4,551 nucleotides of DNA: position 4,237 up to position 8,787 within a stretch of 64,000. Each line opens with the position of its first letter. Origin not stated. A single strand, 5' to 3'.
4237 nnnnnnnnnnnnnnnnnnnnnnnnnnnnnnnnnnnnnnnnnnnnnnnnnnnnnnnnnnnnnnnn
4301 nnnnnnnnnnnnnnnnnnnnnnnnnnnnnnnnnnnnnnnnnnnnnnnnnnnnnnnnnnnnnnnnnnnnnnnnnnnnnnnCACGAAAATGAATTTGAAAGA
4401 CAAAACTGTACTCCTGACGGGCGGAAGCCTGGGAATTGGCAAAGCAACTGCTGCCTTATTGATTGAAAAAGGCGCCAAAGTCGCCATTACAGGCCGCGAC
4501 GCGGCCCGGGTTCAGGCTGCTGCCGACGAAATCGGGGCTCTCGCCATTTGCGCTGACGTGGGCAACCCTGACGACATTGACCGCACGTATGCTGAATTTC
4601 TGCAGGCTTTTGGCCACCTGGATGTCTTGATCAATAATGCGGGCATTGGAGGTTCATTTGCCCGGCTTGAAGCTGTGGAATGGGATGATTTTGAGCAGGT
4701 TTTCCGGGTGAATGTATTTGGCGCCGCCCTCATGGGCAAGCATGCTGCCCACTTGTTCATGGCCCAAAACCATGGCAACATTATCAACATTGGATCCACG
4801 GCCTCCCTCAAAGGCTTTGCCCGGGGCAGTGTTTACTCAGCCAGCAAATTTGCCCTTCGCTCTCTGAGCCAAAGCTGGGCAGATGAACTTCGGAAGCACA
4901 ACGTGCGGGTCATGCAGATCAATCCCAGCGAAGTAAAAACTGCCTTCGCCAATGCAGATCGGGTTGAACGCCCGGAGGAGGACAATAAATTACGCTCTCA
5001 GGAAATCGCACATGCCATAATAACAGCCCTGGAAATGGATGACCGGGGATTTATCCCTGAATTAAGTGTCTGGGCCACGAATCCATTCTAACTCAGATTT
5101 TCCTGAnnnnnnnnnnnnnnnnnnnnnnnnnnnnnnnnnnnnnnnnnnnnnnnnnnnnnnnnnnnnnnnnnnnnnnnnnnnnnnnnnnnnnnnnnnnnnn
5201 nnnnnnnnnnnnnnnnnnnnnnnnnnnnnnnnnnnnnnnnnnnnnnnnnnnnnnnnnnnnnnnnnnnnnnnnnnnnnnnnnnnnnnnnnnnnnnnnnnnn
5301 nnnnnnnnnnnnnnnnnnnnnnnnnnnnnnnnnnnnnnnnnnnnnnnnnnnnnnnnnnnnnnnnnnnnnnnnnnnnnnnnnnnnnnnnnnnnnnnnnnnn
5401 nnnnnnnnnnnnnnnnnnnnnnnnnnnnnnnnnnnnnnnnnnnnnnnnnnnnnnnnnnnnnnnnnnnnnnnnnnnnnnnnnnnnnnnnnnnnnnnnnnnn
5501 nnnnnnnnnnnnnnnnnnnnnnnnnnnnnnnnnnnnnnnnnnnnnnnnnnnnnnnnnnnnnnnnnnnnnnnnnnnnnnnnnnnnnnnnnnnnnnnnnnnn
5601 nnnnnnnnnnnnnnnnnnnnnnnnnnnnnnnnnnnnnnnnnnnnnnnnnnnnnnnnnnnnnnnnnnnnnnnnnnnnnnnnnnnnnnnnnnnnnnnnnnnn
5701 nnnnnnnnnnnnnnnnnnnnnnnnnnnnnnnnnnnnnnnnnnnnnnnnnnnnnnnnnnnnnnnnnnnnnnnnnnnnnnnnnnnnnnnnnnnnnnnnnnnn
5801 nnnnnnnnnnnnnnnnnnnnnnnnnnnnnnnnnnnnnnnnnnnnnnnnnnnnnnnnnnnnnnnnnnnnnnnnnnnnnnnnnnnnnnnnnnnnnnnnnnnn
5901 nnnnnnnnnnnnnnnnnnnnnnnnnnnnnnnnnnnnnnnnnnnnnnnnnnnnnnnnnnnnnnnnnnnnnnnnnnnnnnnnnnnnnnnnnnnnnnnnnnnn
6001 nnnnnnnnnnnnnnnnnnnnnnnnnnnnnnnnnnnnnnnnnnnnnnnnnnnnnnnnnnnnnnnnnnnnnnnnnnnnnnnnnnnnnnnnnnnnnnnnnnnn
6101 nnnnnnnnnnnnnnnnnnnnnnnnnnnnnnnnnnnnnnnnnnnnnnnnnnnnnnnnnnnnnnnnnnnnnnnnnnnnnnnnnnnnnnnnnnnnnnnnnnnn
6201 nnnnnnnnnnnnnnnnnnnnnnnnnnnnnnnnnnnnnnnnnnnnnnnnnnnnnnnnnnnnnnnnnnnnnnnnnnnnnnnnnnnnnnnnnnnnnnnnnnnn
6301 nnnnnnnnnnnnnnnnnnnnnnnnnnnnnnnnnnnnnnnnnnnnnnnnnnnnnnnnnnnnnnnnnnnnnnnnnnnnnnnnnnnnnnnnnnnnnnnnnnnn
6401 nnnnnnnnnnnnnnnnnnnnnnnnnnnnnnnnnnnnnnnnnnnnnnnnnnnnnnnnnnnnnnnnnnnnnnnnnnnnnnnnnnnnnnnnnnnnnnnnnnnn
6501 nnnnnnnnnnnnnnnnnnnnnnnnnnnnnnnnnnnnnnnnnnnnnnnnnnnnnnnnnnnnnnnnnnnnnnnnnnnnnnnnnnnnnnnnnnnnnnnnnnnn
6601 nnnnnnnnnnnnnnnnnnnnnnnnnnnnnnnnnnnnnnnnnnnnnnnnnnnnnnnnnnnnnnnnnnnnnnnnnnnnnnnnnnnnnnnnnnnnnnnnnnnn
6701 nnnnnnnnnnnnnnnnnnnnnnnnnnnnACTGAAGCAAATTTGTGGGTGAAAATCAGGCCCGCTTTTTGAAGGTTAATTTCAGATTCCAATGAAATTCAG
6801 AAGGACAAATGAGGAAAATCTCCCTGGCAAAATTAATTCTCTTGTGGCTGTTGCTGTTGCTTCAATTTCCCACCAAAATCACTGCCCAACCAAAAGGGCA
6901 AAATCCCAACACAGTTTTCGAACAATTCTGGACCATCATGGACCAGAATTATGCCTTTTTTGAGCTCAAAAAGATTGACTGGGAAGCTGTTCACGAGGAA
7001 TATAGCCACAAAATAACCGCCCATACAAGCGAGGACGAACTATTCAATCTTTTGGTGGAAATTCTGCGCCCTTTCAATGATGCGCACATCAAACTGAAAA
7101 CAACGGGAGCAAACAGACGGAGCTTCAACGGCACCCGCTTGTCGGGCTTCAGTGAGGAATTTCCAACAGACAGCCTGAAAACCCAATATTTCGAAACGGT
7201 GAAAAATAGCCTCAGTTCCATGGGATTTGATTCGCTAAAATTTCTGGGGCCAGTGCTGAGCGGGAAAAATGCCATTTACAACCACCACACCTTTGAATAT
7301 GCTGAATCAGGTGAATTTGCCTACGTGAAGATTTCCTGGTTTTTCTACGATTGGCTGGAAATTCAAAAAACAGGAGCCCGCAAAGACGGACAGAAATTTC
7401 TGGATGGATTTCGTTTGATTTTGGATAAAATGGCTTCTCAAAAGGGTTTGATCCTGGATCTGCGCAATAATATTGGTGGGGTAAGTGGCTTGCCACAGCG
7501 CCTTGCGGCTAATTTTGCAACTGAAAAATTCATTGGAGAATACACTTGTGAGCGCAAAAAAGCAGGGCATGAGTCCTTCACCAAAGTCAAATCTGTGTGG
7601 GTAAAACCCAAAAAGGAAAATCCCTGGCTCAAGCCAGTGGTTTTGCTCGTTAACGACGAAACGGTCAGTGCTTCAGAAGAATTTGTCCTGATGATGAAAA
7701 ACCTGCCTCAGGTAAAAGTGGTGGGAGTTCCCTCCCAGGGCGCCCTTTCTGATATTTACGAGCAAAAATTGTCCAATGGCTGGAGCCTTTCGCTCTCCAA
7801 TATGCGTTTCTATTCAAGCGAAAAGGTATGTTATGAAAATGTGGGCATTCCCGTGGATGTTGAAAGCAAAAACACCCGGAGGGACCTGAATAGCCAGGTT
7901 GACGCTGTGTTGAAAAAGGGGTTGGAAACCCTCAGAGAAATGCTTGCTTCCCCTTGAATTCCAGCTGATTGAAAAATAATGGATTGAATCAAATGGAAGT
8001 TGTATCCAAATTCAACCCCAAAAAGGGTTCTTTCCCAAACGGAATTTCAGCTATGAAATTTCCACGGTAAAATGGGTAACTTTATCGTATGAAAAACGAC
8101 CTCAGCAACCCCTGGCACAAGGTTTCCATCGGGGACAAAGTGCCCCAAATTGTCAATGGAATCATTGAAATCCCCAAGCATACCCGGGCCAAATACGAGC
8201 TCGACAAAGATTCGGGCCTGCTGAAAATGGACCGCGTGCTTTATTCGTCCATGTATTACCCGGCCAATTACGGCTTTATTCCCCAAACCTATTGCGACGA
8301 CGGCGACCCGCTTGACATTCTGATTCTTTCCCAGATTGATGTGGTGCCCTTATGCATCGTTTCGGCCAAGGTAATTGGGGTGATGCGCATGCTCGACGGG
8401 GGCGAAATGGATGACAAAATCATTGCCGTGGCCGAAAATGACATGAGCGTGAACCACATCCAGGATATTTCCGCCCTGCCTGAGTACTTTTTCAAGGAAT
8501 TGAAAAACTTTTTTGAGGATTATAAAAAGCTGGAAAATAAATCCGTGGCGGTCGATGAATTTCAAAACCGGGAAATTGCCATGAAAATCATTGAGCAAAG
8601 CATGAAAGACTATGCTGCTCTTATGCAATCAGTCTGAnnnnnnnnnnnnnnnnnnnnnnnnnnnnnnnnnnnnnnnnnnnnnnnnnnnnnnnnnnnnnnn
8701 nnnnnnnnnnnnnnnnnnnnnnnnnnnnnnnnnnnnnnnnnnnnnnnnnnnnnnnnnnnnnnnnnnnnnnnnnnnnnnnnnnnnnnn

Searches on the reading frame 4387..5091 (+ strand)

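Call 70: search_protein_families(library=pfam, proteins=[window:4387-5091:+], max_evalue=0.0001)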
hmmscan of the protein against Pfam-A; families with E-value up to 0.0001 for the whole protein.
window:4387-5091:+ (234 aa): 3 families
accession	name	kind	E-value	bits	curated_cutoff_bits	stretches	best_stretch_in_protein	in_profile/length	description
PF00106.31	adh_short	-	9.9e-53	179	26.6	1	6-191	1-190/195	short chain dehydrogenase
PF13561.12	adh_short_C2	-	4.4e-41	141.4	27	1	16-203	7-195/236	Enoyl-(Acyl carrier protein) reductase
PF08659.16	KR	-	2.5e-11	44.2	22.6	1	7-166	2-165/180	KR domain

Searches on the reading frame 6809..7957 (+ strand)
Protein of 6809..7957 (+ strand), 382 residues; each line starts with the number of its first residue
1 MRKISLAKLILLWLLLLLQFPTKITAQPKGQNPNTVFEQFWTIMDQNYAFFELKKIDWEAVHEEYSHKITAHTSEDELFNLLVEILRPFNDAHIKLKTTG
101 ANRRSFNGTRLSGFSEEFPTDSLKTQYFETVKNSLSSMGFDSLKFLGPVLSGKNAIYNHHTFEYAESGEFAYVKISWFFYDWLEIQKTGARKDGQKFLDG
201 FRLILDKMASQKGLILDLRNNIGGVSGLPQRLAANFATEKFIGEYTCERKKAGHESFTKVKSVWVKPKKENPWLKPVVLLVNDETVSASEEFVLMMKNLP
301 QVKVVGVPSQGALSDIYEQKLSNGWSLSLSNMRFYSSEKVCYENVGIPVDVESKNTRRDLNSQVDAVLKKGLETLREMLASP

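Call 70: search_protein_families(library=pfam, proteins=[window:6809-7957:+], max_evalue=0.0001)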
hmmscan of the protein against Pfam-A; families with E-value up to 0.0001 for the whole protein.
window:6809-7957:+ (382 aa): 2 families
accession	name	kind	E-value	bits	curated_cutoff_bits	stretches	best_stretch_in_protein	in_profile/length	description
PF03572.23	Peptidase_S41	-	1.8e-20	73.6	24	1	171-352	3-164/165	Peptidase family S41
PF14684.11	Tricorn_C1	-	2.7e-14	53.2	24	1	34-86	6-58/59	Tricorn protease C1 domain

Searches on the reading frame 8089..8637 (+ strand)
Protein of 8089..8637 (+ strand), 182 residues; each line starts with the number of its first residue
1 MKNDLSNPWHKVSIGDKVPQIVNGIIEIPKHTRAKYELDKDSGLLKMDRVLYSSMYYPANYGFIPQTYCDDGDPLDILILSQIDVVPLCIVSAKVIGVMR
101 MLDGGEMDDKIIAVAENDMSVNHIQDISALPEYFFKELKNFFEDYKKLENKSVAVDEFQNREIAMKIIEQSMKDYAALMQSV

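Call 70: search_protein_families(library=pfam, proteins=[window:8089-8637:+], max_evalue=0.0001)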
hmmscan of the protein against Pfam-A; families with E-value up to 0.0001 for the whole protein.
window:8089-8637:+ (182 aa): 1 family
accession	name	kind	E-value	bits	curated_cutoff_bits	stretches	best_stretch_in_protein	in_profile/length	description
PF00719.24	Pyrophosphatase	-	1.4e-60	203.9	23.5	1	25-175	2-152/153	Inorganic pyrophosphatase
